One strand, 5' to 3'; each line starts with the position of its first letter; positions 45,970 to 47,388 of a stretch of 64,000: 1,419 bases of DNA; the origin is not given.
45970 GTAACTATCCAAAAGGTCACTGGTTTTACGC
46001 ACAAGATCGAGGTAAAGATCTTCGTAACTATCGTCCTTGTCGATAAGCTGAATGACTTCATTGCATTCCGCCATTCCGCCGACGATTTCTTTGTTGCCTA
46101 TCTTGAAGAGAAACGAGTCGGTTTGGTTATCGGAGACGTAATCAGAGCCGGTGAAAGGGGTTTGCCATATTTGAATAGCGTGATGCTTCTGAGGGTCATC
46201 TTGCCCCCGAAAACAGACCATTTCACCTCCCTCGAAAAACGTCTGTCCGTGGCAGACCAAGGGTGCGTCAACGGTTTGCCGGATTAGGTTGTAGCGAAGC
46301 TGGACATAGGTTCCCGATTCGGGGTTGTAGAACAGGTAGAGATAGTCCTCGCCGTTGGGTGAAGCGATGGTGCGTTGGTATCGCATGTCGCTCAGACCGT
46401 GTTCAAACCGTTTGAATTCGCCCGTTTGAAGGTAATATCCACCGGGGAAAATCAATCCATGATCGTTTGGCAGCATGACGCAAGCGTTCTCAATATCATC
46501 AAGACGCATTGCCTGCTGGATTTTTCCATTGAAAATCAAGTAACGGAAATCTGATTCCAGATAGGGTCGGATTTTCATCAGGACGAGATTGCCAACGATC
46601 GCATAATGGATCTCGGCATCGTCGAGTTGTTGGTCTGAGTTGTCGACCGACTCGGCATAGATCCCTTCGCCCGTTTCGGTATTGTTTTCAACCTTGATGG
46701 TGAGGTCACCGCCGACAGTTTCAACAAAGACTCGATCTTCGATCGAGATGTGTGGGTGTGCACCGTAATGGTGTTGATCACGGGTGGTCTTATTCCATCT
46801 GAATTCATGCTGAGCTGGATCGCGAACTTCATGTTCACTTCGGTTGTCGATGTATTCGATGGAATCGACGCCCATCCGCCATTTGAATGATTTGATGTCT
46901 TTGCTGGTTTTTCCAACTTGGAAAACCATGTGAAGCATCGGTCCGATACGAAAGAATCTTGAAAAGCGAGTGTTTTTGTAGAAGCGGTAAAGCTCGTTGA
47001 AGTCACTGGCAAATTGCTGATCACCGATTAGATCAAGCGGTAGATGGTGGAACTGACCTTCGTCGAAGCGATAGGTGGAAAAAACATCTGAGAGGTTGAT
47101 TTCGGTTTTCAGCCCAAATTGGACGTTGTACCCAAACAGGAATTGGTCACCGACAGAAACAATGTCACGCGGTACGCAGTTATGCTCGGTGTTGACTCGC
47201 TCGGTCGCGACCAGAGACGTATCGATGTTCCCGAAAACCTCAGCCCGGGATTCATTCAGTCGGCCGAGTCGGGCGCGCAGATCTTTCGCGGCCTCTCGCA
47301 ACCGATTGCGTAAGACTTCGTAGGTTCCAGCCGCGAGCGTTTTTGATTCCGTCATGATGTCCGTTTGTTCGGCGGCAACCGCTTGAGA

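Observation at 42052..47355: Architecture of the giant ATPase: N-terminal beta-rich domain, about 500 aa coiled coil, AAA_5-like core with DD Walker B, second coiled coil, Pro-rich tail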

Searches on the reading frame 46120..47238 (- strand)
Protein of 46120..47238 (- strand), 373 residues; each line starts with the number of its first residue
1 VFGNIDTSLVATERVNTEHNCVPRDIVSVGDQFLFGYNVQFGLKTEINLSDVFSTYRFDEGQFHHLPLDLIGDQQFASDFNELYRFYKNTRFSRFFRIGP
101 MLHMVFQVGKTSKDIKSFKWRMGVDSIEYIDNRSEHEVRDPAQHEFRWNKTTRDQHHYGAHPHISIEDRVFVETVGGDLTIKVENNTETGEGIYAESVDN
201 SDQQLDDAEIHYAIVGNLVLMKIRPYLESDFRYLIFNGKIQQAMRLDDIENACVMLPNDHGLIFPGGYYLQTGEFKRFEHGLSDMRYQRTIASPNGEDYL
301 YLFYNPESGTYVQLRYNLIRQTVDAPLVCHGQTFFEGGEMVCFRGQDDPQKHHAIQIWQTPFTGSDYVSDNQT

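Call 114: search_solved_structures(query=A9, max_evalue=10, show_alignments=0)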
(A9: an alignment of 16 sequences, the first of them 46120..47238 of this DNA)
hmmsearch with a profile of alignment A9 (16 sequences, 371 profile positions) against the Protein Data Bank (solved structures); distinct sequences matched with E-value up to 10: 1.
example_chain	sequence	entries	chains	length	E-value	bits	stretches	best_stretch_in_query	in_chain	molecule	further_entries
6j0n_V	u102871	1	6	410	1.2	11.1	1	238-286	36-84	Pvc4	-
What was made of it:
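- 45967..47283 (-): DUF3686 (PF12458), aa 25-463. All-beta domain of about 28 strands (aa 47-398); fold class unresolved. No PDB relative by sequence profile (call 114).
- Tried and rejected: The N-terminal profile found nothing (call 114).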
